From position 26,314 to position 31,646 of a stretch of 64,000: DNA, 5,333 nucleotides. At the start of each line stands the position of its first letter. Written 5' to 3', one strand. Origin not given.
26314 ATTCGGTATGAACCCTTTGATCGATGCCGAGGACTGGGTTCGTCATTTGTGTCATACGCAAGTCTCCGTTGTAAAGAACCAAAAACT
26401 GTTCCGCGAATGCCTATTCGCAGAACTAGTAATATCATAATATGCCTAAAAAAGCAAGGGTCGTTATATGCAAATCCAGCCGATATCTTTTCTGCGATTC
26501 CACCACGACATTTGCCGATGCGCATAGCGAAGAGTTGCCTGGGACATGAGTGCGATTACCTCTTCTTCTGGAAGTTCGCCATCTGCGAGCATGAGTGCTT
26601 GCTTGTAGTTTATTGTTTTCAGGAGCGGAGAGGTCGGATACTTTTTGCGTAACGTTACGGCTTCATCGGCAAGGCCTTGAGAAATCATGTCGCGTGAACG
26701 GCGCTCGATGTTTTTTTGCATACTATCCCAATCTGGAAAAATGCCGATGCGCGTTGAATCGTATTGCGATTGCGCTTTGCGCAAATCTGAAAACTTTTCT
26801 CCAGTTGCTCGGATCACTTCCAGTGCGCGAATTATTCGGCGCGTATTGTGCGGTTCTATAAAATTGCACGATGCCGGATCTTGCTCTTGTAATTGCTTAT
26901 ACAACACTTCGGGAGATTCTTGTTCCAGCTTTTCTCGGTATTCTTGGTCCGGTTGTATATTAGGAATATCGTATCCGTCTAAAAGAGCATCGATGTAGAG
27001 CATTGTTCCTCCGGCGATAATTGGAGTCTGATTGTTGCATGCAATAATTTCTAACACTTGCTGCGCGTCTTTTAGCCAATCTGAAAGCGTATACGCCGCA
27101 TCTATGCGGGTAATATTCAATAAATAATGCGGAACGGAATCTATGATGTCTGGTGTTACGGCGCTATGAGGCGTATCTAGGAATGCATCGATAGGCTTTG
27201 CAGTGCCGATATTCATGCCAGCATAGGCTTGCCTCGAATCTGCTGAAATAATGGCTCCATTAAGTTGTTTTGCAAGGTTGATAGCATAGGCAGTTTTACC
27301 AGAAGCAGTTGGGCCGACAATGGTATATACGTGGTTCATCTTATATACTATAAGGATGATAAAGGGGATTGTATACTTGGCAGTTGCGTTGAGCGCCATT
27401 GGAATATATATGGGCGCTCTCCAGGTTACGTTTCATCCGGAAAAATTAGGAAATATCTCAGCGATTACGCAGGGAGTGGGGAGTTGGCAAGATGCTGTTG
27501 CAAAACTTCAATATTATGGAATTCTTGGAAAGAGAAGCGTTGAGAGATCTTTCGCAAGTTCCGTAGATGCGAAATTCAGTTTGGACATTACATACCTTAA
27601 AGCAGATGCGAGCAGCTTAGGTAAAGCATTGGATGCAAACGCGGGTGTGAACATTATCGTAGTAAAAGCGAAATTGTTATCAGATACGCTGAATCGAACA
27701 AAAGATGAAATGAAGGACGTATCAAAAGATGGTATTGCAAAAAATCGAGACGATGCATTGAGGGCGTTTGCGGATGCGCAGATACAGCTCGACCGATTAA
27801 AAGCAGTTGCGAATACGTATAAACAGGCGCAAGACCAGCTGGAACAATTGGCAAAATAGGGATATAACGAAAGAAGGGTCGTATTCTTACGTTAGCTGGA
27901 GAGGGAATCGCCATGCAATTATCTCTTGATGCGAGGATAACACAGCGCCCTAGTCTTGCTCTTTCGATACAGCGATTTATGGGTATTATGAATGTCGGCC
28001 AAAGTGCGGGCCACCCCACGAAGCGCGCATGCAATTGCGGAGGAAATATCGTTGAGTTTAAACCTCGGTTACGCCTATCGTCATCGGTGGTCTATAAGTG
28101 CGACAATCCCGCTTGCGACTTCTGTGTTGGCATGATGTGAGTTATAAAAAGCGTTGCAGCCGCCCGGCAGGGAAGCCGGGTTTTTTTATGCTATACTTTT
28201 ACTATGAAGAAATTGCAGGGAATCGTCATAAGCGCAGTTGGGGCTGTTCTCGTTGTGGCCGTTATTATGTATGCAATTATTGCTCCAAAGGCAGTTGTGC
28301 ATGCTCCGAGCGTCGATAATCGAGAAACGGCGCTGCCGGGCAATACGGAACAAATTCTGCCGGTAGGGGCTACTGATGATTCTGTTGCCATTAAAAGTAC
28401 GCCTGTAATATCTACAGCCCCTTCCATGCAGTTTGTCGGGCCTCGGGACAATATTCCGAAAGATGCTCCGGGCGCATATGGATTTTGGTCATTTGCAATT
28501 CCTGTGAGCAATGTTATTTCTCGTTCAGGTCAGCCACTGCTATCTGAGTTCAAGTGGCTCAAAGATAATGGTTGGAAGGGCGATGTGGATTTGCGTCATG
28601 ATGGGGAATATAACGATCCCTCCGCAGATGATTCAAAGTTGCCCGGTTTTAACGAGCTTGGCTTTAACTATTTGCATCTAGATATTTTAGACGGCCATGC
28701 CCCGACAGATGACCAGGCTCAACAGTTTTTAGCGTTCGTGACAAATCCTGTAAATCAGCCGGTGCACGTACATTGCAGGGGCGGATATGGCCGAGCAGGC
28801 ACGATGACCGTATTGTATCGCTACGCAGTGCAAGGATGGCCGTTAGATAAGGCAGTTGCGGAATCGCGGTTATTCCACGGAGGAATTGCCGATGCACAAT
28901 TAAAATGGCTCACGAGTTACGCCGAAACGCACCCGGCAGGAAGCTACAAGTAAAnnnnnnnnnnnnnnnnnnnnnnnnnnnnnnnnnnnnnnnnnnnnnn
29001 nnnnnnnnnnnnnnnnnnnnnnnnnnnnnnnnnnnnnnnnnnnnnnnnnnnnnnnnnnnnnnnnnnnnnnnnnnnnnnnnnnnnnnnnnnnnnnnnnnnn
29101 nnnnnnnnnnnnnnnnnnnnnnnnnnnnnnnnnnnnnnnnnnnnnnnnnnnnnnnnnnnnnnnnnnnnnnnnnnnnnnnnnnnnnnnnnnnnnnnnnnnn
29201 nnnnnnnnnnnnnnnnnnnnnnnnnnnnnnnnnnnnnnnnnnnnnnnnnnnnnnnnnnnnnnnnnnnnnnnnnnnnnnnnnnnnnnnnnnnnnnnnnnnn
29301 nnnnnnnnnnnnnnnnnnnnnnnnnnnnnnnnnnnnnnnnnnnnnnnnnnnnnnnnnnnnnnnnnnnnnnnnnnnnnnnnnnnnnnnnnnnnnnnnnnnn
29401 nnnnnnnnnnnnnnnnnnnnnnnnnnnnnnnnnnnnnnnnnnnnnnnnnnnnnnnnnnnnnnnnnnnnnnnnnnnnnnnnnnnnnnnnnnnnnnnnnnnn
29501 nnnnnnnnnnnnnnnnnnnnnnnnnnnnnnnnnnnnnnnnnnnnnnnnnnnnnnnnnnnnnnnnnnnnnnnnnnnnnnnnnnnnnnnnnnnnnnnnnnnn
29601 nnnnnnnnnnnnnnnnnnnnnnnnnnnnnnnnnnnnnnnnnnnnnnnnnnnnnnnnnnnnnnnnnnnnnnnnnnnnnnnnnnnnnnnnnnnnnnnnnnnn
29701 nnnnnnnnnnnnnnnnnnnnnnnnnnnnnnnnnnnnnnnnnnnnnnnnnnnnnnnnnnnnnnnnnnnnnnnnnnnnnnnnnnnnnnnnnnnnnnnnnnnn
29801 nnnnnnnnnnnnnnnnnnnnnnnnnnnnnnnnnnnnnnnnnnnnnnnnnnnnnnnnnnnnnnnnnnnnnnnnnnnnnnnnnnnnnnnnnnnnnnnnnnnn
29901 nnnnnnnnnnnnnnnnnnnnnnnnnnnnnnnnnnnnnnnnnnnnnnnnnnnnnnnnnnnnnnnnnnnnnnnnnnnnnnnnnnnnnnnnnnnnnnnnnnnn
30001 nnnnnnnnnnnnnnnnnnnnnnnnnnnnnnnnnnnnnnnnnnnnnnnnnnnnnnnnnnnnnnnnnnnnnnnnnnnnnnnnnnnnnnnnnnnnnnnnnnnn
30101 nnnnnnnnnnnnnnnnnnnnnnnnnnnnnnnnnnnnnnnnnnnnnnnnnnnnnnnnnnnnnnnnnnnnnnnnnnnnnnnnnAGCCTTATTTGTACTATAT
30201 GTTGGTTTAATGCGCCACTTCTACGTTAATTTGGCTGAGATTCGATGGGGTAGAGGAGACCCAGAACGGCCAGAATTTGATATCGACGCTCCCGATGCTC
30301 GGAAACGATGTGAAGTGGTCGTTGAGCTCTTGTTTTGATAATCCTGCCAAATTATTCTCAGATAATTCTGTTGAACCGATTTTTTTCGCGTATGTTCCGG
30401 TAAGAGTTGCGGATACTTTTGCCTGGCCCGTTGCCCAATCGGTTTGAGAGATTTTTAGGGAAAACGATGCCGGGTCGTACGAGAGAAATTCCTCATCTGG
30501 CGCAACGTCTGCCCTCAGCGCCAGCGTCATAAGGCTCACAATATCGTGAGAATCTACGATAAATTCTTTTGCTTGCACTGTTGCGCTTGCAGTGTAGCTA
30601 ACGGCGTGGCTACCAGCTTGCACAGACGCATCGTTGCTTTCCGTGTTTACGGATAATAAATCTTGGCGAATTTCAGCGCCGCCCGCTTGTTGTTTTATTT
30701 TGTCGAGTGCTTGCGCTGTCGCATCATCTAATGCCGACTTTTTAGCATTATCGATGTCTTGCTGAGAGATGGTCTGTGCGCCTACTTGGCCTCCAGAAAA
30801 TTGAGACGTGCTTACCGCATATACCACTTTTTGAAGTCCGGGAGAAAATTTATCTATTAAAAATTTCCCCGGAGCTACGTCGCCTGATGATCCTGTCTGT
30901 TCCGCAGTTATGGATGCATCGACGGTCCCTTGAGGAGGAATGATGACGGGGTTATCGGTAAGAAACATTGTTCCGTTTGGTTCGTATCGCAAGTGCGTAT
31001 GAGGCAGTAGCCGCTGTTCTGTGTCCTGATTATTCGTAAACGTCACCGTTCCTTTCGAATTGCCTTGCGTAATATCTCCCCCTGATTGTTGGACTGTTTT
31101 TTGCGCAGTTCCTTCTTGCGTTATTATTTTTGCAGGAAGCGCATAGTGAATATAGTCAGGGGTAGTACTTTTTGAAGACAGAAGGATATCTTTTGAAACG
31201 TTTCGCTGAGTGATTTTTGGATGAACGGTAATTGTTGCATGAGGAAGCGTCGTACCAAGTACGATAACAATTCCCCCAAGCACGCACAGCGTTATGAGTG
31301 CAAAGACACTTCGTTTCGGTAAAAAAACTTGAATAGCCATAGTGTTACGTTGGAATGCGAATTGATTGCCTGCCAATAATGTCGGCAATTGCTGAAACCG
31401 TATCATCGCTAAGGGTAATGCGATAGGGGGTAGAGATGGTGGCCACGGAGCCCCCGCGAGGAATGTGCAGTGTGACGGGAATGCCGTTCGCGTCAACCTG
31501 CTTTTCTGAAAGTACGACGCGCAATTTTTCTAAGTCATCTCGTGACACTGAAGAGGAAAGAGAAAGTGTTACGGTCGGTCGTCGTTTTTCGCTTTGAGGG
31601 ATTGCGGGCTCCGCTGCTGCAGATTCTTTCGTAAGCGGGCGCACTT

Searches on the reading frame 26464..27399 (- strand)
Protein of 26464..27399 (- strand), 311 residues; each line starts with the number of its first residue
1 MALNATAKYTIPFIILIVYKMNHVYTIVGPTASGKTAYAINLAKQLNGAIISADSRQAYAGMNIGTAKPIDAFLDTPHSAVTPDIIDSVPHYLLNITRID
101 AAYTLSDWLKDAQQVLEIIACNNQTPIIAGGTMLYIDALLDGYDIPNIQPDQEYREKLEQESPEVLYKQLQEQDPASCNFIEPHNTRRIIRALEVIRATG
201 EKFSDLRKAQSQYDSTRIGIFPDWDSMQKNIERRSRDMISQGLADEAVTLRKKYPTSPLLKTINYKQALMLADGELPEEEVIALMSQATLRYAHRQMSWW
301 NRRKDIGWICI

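Call 46: search_protein_families(library=pfam, proteins=[window:26464-27399:-])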
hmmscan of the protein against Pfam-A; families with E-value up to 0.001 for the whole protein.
window:26464-27399:- (311 aa): 2 families
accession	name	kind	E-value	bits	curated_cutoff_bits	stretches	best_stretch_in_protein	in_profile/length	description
PF01715.23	IPPT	-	1e-60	205.9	23.6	1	57-302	1-242/243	IPP transferase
PF01745.22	IPT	-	9.9e-09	35.4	20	1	23-74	2-53/233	Isopentenyl transferase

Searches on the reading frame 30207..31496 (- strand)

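Call 46: search_protein_families(library=pfam, proteins=[window:30207-31496:-])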
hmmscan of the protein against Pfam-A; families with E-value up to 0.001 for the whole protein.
window:30207-31496:- (429 aa): 1 family
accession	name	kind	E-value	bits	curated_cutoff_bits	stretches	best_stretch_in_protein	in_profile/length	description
PF04865.19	Baseplate_J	-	0.00032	20.5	21.1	0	147-227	23-101/255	Baseplate J-like protein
